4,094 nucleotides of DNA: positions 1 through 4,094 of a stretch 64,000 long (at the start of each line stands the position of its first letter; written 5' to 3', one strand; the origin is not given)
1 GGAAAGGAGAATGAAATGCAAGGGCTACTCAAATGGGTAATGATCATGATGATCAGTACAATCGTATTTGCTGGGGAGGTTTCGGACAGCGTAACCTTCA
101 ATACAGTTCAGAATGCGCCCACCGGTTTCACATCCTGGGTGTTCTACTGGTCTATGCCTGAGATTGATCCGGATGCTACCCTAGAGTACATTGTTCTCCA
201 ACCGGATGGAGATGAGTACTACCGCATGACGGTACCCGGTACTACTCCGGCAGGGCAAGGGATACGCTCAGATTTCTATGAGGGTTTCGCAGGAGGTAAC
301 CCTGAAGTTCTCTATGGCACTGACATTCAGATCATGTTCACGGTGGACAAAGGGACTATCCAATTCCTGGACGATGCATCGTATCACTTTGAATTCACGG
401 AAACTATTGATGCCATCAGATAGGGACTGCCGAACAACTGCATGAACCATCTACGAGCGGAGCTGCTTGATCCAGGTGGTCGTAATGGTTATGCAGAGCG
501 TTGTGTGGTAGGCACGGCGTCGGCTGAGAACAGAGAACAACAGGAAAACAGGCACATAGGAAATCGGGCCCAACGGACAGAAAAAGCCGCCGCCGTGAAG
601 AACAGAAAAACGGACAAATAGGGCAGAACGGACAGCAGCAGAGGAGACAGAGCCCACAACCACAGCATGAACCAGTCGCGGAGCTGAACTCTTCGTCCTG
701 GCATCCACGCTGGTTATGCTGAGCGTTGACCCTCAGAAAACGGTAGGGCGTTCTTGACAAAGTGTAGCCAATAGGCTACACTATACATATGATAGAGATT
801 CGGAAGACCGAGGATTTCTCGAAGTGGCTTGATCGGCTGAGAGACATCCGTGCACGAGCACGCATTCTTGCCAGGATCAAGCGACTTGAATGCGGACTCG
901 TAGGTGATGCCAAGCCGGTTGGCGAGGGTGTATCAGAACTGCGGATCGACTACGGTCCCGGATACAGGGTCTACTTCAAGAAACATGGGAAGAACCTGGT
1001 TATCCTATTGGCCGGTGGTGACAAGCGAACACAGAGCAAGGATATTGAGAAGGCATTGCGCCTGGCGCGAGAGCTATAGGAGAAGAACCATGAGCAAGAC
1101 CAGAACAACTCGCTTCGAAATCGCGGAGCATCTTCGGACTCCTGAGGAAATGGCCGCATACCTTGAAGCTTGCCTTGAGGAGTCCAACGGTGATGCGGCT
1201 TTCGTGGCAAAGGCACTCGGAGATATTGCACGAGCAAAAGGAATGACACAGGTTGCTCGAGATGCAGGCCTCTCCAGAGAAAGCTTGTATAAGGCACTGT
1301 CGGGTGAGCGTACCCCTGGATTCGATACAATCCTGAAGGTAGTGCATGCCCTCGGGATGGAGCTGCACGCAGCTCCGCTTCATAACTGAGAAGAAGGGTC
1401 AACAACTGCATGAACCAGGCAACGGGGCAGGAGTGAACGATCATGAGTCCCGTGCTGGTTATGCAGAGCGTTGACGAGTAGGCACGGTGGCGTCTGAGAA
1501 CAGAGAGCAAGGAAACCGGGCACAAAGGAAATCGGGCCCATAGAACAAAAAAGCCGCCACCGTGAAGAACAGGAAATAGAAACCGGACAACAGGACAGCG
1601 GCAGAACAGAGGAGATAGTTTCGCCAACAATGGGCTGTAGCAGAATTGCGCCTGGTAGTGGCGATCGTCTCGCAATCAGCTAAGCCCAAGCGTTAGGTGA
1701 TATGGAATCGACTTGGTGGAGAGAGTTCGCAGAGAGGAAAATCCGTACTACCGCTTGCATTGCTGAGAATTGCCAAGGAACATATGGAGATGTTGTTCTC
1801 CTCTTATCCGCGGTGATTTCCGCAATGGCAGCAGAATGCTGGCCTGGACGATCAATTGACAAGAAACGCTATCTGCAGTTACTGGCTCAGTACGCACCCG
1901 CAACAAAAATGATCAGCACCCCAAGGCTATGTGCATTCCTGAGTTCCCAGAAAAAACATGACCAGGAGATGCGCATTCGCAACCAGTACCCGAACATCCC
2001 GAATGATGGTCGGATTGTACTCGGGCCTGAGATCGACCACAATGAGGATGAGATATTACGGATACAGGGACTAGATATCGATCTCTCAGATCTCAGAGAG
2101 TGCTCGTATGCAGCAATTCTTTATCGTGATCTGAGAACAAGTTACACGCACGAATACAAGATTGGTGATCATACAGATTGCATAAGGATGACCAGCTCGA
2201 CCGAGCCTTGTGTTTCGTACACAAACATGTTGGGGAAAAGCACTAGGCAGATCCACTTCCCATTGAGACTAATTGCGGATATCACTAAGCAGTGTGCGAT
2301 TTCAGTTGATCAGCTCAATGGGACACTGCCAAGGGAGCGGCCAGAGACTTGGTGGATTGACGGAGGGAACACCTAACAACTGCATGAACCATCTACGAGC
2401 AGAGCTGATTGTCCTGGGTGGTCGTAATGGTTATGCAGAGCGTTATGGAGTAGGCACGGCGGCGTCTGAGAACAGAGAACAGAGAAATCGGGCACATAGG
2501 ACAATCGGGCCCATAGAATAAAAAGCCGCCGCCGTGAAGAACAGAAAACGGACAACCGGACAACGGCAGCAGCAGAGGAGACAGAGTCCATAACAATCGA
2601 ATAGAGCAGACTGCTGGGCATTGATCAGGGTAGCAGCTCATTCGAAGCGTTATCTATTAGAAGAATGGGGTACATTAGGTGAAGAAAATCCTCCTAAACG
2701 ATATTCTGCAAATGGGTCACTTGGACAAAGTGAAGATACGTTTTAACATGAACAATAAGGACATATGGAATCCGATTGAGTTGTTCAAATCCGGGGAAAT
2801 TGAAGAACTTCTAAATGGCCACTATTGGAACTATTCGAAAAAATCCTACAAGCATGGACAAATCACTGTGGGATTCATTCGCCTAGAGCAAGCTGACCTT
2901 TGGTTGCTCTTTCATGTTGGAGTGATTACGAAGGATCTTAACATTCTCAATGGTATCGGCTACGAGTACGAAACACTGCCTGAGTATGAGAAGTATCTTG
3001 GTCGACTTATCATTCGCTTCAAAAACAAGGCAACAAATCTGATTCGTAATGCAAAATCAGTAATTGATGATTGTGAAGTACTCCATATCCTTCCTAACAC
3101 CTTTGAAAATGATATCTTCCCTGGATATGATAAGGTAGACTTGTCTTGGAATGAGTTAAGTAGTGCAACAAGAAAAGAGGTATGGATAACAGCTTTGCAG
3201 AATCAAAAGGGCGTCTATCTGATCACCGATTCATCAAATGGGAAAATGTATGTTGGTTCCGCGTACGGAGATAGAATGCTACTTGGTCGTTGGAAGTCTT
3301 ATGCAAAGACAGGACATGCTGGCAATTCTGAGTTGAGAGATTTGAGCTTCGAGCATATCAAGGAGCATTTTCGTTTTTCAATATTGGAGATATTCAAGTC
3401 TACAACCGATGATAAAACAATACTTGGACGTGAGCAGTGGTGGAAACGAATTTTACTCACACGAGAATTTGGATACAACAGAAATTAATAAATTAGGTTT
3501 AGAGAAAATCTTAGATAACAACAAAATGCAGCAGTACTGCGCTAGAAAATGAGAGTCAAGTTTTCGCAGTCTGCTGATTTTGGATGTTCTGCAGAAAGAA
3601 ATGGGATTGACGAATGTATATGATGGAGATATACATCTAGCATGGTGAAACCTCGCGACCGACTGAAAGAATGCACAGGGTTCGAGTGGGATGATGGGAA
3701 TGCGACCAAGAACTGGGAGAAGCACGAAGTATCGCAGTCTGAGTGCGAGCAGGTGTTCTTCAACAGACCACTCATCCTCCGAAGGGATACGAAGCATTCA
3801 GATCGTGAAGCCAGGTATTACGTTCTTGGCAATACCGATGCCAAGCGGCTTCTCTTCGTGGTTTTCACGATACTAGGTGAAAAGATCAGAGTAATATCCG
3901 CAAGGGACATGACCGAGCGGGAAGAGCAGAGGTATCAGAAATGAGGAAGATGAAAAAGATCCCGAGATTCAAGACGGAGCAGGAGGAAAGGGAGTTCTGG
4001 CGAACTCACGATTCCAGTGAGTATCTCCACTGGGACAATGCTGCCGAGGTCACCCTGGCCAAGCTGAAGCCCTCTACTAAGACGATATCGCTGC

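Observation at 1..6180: Integron-type cassette array rich in toxin-antitoxin genes beside a GC-rich core chromosome, with no integrase in view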

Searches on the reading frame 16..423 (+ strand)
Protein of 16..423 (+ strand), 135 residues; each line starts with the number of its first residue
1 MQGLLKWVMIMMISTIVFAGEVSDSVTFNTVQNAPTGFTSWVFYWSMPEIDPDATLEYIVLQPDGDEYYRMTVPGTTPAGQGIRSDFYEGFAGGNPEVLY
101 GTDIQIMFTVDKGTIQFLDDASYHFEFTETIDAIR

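Call 6: search_protein_families(library=pfam, proteins=[window:16-423:+], max_evalue=0.01)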
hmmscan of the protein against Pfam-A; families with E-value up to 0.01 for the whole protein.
window:16-423:+ (135 aa): 0 families

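Call 9: find_encoding_contigs(protein=window:16-423:+, flank=10000, max_places=6)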
Protein window:16-423:+ (135 aa): 1 contig read that carries it; 1 place shown.
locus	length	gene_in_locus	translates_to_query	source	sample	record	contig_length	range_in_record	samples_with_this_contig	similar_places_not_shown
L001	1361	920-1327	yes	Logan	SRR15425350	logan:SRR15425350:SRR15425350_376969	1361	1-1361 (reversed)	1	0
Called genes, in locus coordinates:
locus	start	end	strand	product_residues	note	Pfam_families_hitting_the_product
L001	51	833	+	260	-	PF00072:Response_reg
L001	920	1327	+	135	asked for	-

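Call 27: find_related_loci(query=window:16-423:+, collection=metagenome_contigs, flank=10000)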
Query window:16-423:+ (135 aa) in metagenome_contigs; peptide patterns used: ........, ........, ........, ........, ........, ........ (x = any residue, [..] = any of these).
36 stretches matched a pattern, but none encodes a relative of the query by tblastn (E <= 1e-3).

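Call 72: search_protein_families(library=padloc, proteins=[window:16-423:+, L001:51-833:+], max_evalue=0.01)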
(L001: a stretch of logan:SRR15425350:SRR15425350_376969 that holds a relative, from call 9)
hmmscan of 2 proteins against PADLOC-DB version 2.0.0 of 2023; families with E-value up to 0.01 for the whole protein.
window:16-423:+ (135 aa): 0 families

L001:51-833:+ (260 aa): 0 families

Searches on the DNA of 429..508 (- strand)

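Call 24: build_rna_model(alignment_id=A2, structure=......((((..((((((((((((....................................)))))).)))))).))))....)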
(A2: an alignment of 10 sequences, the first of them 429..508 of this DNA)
Model R1 built from alignment A2 (10 sequences, 82 columns); structure: as given.
model positions 79; base pairs 16; branch points 0; effective number of sequences 8.58; information 0.717 bits per position. Calibrated on 0.2 Mb of random sequence (short: E-values are rough).
structure used (alignment columns):
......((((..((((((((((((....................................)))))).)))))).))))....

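Call 25: search_with_rna_model(model_id=R1, source=window, filters=off, max_evalue=10)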
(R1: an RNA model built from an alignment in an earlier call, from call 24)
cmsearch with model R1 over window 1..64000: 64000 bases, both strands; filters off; matches with E-value up to 10: 18.
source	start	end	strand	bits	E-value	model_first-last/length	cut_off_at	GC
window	1398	1477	-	74.3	2.4e-15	1-79/79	no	0.55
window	2372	2449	-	73.1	4.7e-15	1-79/79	no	0.49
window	4864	4943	-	69.6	3e-14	1-79/79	no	0.55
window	430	507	-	69.2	3.9e-14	1-79/79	no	0.53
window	3514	3593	-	68.3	6.2e-14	1-79/79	no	0.41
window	4228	4306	-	66.8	1.4e-13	1-79/79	no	0.58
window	1623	1699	-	66.4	1.7e-13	1-79/79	no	0.56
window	655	732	-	66.4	1.7e-13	1-79/79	no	0.58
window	5505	5581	-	58.6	1.1e-11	1-79/79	no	0.62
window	2589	2656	-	58.6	1.2e-11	1-79/79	no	0.46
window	6133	6183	-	25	0.00089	1-79/79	no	0.55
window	3512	3591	+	13.2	0.52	1-79/79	no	0.4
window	653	730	+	10.7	2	1-79/79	no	0.58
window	2370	2447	+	9.2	4.6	1-79/79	no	0.49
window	5019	5085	-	9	5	1-79/79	no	0.46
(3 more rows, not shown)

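Call 26: search_with_rna_model(model_id=R1, sources=[L001, L004, L005, L006, L007, L008, L009, L010], filters=off, max_evalue=1)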
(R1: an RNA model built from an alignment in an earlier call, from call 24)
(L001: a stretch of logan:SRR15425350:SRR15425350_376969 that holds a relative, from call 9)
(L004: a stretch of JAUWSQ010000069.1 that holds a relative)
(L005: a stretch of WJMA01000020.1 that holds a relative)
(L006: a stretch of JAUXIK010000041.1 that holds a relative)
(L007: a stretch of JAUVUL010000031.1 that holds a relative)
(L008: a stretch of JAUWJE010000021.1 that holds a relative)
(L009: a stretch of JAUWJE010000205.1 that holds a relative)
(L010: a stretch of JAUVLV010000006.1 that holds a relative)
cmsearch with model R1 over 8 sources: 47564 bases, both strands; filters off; matches with E-value up to 1: 22.
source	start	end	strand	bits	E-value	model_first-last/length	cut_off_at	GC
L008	5540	5621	+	49.8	1e-09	1-79/79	no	0.52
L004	5669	5750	-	48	2.6e-09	1-79/79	no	0.55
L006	3112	3193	-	47.4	3.6e-09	1-79/79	no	0.49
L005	372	452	-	45.7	9.1e-09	1-79/79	no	0.58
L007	6566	6647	+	44.7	1.5e-08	1-79/79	no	0.5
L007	7261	7342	+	43.8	2.5e-08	1-79/79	no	0.44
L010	2142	2223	-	40.8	1.3e-07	1-79/79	no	0.43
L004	4226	4300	-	39.7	2.4e-07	1-79/79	no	0.48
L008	6892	6966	+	36.9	1.1e-06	1-79/79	no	0.47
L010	3649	3731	-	36.6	1.2e-06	1-79/79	no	0.42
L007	3707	3789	+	34.7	3.4e-06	1-79/79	no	0.45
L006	6810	6890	-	33.2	7.7e-06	1-79/79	no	0.46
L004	4936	5022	-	31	2.5e-05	1-79/79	no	0.48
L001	839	898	-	30.8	2.9e-05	1-79/79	no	0.63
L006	3852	3935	-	26.8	0.00025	1-79/79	no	0.43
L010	5503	5582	-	24.9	0.00071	1-79/79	no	0.45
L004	3034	3111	-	24.3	0.00094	1-79/79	no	0.51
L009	1491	1569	-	21.4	0.0046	1-79/79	no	0.47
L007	4398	4458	+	16.8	0.056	1-79/79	no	0.46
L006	5653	5710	-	13.2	0.39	1-79/79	no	0.5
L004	2346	2439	-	12.8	0.47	1-79/79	no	0.55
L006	3110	3191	+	12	0.72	1-79/79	no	0.49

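Call 38: search_with_rna_model(model_id=R1, sources=[L012, L013, L014, L011], filters=off, max_evalue=0.1)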
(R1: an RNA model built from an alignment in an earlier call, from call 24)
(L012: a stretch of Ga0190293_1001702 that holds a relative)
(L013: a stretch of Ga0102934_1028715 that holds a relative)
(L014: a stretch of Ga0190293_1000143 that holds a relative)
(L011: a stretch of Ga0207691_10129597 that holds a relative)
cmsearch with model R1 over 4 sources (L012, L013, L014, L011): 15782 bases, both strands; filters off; matches with E-value up to 0.1: 9.
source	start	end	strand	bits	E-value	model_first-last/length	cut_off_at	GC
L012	7109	7188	+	69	1e-14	1-79/79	no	0.56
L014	3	78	+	54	3.4e-11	1-79/79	no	0.54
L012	303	376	+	38.2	1.7e-07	1-79/79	no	0.47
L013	2854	2930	+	38.1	1.9e-07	1-79/79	no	0.47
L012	4333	4407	+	36.3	4.9e-07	1-79/79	no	0.43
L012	1540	1617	+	35.4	8.1e-07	1-79/79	no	0.5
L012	6377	6462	+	26.8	8.5e-05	1-79/79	no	0.52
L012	937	985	+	26.3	0.00011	1-79/79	no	0.53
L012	2172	2252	+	19.9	0.0034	1-79/79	no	0.54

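Call 51: search_with_rna_model(model_id=R1, sources=[L015, L017, L019], filters=off, max_evalue=1)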
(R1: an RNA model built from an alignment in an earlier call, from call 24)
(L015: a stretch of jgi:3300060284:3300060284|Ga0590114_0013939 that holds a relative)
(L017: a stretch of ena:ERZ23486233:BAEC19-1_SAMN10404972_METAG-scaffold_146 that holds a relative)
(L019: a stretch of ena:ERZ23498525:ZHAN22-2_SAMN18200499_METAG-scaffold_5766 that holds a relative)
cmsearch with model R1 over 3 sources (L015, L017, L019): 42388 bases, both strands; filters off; matches with E-value up to 1: 3.
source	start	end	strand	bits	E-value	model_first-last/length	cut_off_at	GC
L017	8624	8694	+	38.3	4.5e-07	1-79/79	no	0.48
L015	4672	4759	+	16.4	0.06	1-79/79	no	0.5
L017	8626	8696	-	15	0.13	1-79/79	no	0.46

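Call 59: search_with_rna_model(model_id=R1, sources=[L001, L004, L005, L006, L007, L008, L009, L010, L012, L013, L014, L017], filters=off, max_evalue=0.001, make_alignment=true)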
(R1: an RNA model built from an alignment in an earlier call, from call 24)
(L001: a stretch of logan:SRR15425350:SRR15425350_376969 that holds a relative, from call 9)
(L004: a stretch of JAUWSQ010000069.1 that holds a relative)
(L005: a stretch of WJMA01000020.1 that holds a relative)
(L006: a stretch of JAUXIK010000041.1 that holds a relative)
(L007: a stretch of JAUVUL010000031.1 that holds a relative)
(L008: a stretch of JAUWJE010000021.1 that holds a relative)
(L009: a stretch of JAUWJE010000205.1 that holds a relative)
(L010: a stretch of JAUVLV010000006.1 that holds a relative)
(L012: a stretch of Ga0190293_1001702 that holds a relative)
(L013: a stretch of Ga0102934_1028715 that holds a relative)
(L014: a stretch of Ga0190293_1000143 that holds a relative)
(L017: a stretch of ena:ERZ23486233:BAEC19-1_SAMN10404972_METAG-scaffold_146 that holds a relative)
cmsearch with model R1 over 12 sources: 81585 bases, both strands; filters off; matches with E-value up to 0.001: 24.
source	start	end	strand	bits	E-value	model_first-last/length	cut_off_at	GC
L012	7109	7188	+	69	5.2e-14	1-79/79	no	0.56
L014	3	78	+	54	1.7e-10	1-79/79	no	0.54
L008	5540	5621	+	49.8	1.7e-09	1-79/79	no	0.52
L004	5669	5750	-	48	4.5e-09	1-79/79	no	0.55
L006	3112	3193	-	47.4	6.1e-09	1-79/79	no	0.49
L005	372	452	-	45.7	1.6e-08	1-79/79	no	0.58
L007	6566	6647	+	44.7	2.6e-08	1-79/79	no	0.5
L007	7261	7342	+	43.8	4.3e-08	1-79/79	no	0.44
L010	2142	2223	-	40.8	2.2e-07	1-79/79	no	0.43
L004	4226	4300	-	39.7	4e-07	1-79/79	no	0.48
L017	8624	8694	+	38.3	8.6e-07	1-79/79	no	0.48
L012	303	376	+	38.2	9e-07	1-79/79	no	0.47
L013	2854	2930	+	38.1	9.8e-07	1-79/79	no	0.47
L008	6892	6966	+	36.9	1.9e-06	1-79/79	no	0.47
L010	3649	3731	-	36.6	2.1e-06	1-79/79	no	0.42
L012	4333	4407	+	36.3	2.5e-06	1-79/79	no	0.43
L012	1540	1617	+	35.4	4.2e-06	1-79/79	no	0.5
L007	3707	3789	+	34.7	5.8e-06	1-79/79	no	0.45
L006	6810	6890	-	33.2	1.3e-05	1-79/79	no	0.46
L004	4936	5022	-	31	4.3e-05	1-79/79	no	0.48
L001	839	898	-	30.8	5e-05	1-79/79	no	0.63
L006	3852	3935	-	26.8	0.00043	1-79/79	no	0.43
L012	6377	6462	+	26.8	0.00044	1-79/79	no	0.52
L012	937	985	+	26.3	0.00056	1-79/79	no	0.53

Alignment A6: 24 matches aligned to the model, 118 columns, each read 5' to 3' on its own strand. Consensus structure (alignment columns), stored with it:
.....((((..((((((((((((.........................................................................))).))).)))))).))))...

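Call 66: search_with_rna_model(model_id=R1, sources=[L021, L023], filters=off, max_evalue=1)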
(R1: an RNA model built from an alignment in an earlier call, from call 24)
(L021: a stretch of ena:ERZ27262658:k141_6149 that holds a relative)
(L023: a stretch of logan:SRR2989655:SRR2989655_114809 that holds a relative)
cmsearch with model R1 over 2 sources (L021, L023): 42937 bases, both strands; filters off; matches with E-value up to 1: 0.
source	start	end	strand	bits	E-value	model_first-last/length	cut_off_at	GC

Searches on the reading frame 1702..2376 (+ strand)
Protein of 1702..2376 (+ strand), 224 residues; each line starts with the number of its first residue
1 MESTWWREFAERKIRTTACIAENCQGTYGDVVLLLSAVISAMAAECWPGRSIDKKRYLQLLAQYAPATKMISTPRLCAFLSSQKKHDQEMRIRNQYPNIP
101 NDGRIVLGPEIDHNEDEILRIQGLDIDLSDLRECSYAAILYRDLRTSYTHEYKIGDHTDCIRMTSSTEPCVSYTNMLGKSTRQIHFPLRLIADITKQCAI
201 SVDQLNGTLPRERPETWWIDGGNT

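Call 6: search_protein_families(library=pfam, proteins=[window:1702-2376:+], max_evalue=0.01)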
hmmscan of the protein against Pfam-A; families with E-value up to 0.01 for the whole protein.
window:1702-2376:+ (224 aa): 0 families

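Call 46: find_encoding_contigs(protein=window:1702-2376:+, flank=10000, max_places=4)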
Protein window:1702-2376:+ (224 aa): no gene with exactly this product is on record in the collection.

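Call 72: search_protein_families(library=padloc, proteins=[window:1702-2376:+], max_evalue=0.01)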
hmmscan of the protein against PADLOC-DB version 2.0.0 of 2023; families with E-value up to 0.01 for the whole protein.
window:1702-2376:+ (224 aa): 0 families

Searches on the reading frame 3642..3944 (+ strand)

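Call 6: search_protein_families(library=pfam, proteins=[window:3642-3944:+], max_evalue=0.01)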
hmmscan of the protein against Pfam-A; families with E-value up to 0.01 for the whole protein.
window:3642-3944:+ (100 aa): 1 family
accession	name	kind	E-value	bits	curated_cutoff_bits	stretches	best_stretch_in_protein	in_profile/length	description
PF04365.19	BrnT_toxin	-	3.2e-26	91.9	34.5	1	16-94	1-77/77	Ribonuclease toxin, BrnT, of type II toxin-antitoxin system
